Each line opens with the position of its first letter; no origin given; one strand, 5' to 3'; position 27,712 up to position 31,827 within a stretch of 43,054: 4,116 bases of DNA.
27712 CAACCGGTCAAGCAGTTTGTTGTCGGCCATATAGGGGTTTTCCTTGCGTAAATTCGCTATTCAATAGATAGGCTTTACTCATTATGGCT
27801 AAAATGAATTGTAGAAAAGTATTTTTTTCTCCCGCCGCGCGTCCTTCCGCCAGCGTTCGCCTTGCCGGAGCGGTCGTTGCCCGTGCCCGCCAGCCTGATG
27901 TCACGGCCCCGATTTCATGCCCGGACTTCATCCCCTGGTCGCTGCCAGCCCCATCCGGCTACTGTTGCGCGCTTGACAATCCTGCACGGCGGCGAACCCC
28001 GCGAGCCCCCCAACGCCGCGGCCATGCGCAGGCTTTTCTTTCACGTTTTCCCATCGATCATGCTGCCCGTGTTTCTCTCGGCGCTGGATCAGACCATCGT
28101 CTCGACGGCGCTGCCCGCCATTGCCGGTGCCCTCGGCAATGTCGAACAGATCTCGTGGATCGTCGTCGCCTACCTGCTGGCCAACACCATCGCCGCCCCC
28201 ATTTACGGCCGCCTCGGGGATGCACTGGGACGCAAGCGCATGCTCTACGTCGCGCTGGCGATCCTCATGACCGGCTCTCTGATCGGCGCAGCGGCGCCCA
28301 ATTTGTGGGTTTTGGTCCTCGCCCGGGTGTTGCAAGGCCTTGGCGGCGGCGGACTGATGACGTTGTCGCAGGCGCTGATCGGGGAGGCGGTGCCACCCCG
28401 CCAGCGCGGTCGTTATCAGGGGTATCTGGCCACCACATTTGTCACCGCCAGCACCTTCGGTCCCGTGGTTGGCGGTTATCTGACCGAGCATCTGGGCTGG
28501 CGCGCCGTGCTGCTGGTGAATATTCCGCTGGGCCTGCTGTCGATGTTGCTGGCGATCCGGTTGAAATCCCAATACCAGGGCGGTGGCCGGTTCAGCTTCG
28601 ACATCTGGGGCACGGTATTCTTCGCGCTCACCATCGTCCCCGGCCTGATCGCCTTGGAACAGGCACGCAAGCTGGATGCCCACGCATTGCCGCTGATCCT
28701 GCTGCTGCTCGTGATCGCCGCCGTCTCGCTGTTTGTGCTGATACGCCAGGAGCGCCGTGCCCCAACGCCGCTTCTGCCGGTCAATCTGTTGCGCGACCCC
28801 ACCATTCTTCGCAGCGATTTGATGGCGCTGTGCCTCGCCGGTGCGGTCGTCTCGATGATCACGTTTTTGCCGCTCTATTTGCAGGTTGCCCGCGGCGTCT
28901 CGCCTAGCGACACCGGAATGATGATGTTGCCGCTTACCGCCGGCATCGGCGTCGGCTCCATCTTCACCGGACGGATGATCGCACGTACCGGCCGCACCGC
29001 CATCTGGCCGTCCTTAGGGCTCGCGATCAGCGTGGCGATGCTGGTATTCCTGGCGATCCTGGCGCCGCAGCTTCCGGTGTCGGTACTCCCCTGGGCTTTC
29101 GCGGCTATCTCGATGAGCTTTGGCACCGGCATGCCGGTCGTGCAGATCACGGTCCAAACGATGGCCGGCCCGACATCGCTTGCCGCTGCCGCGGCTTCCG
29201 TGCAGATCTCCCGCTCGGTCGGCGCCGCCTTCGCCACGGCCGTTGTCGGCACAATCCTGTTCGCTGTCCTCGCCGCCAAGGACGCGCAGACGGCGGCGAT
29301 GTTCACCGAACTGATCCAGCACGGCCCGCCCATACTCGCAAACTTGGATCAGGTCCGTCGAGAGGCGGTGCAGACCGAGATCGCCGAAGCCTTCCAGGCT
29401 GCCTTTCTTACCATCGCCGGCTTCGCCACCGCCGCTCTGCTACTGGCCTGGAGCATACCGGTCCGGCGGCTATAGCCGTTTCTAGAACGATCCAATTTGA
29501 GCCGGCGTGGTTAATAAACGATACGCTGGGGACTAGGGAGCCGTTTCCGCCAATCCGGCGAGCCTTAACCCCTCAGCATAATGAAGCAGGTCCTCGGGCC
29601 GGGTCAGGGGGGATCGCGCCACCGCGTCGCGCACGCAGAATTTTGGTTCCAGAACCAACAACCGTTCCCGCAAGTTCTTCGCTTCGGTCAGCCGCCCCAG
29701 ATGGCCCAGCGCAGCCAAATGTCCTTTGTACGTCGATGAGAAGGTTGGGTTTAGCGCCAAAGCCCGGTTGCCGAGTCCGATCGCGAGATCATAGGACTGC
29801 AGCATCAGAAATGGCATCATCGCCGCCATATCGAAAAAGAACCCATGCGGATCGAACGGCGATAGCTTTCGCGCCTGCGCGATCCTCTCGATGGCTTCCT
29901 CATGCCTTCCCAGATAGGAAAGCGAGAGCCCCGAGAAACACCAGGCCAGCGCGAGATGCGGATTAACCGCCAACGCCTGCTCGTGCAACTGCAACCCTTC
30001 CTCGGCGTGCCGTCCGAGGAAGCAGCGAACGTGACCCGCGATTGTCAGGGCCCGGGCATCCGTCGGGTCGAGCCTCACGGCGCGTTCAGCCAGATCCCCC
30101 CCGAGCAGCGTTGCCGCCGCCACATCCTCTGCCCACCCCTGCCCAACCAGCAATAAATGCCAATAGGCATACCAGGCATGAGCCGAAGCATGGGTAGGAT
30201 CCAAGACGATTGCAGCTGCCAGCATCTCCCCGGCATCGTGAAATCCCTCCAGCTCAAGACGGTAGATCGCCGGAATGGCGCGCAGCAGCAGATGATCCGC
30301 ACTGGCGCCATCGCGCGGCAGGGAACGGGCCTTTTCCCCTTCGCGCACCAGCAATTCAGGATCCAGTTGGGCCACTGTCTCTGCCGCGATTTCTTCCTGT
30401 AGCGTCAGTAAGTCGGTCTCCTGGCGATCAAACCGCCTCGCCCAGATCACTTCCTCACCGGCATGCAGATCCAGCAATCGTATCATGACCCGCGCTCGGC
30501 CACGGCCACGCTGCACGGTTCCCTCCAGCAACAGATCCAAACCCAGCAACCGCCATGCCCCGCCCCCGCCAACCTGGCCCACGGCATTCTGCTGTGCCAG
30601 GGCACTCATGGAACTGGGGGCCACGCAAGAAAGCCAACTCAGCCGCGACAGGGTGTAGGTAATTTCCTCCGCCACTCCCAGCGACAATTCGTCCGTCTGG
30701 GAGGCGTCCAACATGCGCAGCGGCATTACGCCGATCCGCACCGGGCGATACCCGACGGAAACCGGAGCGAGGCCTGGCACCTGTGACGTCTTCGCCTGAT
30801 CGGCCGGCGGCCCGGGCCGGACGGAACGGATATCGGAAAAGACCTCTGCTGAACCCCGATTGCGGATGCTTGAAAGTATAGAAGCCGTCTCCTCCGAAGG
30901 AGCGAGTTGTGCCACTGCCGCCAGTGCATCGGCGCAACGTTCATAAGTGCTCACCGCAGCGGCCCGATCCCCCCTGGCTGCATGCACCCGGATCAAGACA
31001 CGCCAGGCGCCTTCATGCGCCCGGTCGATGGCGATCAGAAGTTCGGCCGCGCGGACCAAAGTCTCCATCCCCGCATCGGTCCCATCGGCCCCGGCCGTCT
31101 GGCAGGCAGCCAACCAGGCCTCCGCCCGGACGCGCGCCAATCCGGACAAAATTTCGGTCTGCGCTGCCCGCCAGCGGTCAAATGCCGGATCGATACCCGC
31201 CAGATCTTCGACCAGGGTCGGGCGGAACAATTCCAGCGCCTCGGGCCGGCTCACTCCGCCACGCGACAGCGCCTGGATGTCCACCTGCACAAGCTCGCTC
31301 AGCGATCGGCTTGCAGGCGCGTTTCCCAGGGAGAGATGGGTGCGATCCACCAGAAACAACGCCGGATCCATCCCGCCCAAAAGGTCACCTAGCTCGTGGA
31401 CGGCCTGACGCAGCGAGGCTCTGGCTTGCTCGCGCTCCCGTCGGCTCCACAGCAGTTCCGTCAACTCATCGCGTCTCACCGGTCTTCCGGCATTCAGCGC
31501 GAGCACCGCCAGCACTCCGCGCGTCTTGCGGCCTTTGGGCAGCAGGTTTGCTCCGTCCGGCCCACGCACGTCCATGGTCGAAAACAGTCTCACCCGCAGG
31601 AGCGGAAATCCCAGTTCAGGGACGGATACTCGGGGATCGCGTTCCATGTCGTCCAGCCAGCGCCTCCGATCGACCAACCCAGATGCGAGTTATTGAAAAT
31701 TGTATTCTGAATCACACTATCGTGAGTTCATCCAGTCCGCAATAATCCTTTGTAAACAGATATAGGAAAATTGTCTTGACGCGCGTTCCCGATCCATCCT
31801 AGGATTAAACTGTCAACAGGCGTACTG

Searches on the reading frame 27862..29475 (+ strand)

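Call 3: search_protein_families(library=pfam, proteins=[window:27862-29475:+], max_evalue=0.01)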
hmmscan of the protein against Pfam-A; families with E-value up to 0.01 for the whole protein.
window:27862-29475:+ (537 aa): 5 families
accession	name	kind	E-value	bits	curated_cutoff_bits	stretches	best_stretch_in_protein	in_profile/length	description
PF07690.21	MFS_1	-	1.7e-52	179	33.4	1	70-458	5-346/347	Major Facilitator Superfamily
PF00083.30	Sugar_tr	-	4.1e-15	56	22.3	1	95-230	46-187/452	Sugar (and other) transporter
PF03137.26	OATP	-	5.6e-06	25.4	25.8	0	308-399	288-379/545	Organic Anion Transporter Polypeptide (OATP) family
PF06609.19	TRI12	-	1.2e-05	24.4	23.2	1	80-231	63-213/599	Fungal trichothecene efflux pump (TRI12)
PF12832.13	MFS_1_like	-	0.0014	18.1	25.2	1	116-212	268-366/373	MFS_1 like family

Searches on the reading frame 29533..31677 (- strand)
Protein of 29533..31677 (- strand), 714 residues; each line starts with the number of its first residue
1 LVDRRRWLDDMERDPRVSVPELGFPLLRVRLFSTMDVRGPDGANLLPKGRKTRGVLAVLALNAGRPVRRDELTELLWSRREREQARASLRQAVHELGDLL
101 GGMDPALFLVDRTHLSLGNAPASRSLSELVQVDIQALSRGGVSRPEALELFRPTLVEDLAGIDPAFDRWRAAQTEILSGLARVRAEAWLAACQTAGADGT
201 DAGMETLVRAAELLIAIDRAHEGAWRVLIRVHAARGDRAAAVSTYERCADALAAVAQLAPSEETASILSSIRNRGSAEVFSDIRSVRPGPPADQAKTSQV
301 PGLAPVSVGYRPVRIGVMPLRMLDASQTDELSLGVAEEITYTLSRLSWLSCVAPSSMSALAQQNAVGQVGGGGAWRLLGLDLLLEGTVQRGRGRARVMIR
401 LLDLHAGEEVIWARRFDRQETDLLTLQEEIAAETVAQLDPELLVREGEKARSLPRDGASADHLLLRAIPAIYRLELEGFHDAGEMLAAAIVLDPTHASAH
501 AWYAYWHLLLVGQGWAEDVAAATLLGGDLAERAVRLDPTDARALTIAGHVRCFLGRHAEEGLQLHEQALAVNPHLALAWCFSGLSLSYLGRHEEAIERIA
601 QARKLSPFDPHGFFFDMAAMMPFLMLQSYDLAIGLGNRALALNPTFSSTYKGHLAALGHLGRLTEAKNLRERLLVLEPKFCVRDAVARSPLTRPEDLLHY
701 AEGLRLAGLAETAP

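Call 3: search_protein_families(library=pfam, proteins=[window:29533-31677:-], max_evalue=0.01)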
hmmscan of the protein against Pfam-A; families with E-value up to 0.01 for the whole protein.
window:29533-31677:- (714 aa): 9 families
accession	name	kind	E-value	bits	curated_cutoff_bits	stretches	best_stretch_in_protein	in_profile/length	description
PF13431.12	TPR_17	-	3.5e-07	30.4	24.4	0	529-559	1-31/34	Tetratricopeptide repeat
PF07719.23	TPR_2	-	0.00017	21.9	27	0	576-607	1-32/34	Tetratricopeptide repeat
PF00486.34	Trans_reg_C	-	0.00019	21.9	26.2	1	50-97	8-54/77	Transcriptional regulatory protein, C terminal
PF13424.12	TPR_12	-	0.00059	20.4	30.1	1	541-605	3-74/77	Tetratricopeptide repeat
PF03704.23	BTAD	-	0.001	19.9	22.1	1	146-271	31-145/146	Bacterial transcriptional activator domain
PF00515.34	TPR_1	-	0.001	19.2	27.8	0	576-597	1-22/34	Tetratricopeptide repeat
PF04052.18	TolB_N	-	0.0014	19.2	22.4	1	311-409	11-105/106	TolB amino-terminal domain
PF13181.12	TPR_8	-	0.003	18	25.7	0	578-605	3-30/34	Tetratricopeptide repeat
PF13414.12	TPR_11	-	0.0043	17.1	26.8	0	532-544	19-31/42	TPR repeat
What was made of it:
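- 29533..31677 (-): Divergent 714-aa regulator: winged-helix/BTAD (SARP-like) N-terminus, then a TolB_N-like domain, then TPRs. Pfam hits in call 3.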

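Call 4: search_protein_families(library=ncbifam, proteins=[window:29533-31677:-], max_evalue=0.1)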
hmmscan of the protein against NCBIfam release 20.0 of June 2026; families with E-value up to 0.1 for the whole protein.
window:29533-31677:- (714 aa): 3 families
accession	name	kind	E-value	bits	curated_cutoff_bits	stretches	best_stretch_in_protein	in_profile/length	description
TIGR02917.1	PEP_TPR_lipo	equivalog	4.5e-05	21.5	312.2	1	557-617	174-234/899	XrtA/PEP-CTERM system TPR-repeat protein PrsT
TIGR02521.1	type_IV_pilW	equivalog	0.0042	16.7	154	0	566-608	55-97/234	type IV pilus biogenesis/stability protein PilW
NF040959.1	MamA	equivalog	0.01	15.3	200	0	556-611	85-140/204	magnetosome protein MamA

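Call 63: search_protein_families(library=padloc, proteins=[window:29533-31677:-], max_evalue=0.01)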
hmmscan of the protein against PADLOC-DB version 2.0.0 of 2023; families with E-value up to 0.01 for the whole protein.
window:29533-31677:- (714 aa): 0 families

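Call 74: search_solved_structures(query=window:29536-31677:-, max_evalue=1, show_alignments=0)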
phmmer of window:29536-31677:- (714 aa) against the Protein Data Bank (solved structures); distinct sequences matched with E-value up to 1: 75 (the best 60 are shown).
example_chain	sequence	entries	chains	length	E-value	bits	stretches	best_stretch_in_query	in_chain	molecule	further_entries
9qhb_A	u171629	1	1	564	1.9e-21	79.4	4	530-611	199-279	Engineered tetratricopeptide repeat protein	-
8bu0_A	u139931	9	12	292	9.9e-15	57.2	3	488-652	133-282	Consensus tetratricopeptide repeat protein | Crystal structure of an 8-repeat consensus TPR superhelix with Zinc. | Monomer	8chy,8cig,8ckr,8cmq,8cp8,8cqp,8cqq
9qhc_A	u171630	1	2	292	4.6e-10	41.8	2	531-647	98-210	Engineered tetratricopeptide repeat protein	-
7ntf_A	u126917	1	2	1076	7.2e-09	37.9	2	528-680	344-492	Isoform 1 of UDP-N-acetylglucosamine--peptide N-acetylglucosaminyltransferase 110 kDa subu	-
7yea_A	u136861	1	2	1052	7.6e-09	37.8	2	530-680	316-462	UDP-N-acetylglucosamine--peptide N-acetylglucosaminyltransferase 110 kDa subunit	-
7yeh_B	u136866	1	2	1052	8.4e-09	37.7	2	529-680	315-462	UDP-N-acetylglucosamine--peptide N-acetylglucosaminyltransferase 110 kDa subunit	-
1w3b_A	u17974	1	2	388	1.5e-07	33.5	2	554-682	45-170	UDP-N-ACETYLGLUCOSAMINE--PEPTIDE N-ACETYLGLUCOSAMINYLTRANSFERASE 110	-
8far_A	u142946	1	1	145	2.1e-07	33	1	525-612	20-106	I432-1-CC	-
8cus_A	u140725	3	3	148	2.7e-07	32.7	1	525-612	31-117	I432-1(NaCl) Chain A | I432-1(Imd) Chain A | I432-1-X3 Chain A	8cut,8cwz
6eou_A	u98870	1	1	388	3.4e-07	32.4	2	553-682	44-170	UDP-N-acetylglucosamine--peptide N-acetylglucosaminyltransferase 110 kDa subunit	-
6b85_J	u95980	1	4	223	3.8e-07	32.2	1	531-609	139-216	TMHC4_R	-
11kc_A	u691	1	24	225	7.8e-07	31.1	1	525-613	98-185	Designed nanoparticle O43-TM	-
8ch0_A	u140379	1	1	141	8.2e-07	31.1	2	531-644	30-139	Consensus tetratricopeptide repeat protein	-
6fo1_G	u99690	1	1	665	5.1e-06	28.4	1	565-679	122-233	RNA polymerase II-associated protein 3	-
7y4i_A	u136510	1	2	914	6.9e-06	28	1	525-682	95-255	Probable UDP-N-acetylglucosamine--peptide N-acetylglucosaminyltransferase SPINDLY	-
2fez_A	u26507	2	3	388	4.9e-05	25.2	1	46-110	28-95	Probable regulatory protein embR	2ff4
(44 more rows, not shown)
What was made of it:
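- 29533..31677 (-): PDB hits to the EmbR wHTH (residues 46-110) and to consensus TPRs (488-682) in call 74.
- On RRNPP-type quorum sensing: TPRs span residues 488-682 of the divergent regulator (calls 3, 74).
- On SARP regulators, for the 714-aa neighbour: EmbR matches residues 46-110 at E = 4.9e-5 (call 74).
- Closest known: SARP-family regulators with TPRs. Same: The N-terminal OmpR-type winged helix plus BTAD resembles EmbR (PDB 2fez, E = 4.9e-5, call 74).
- The TPRs are of the peptide-binding consensus type (call 74).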
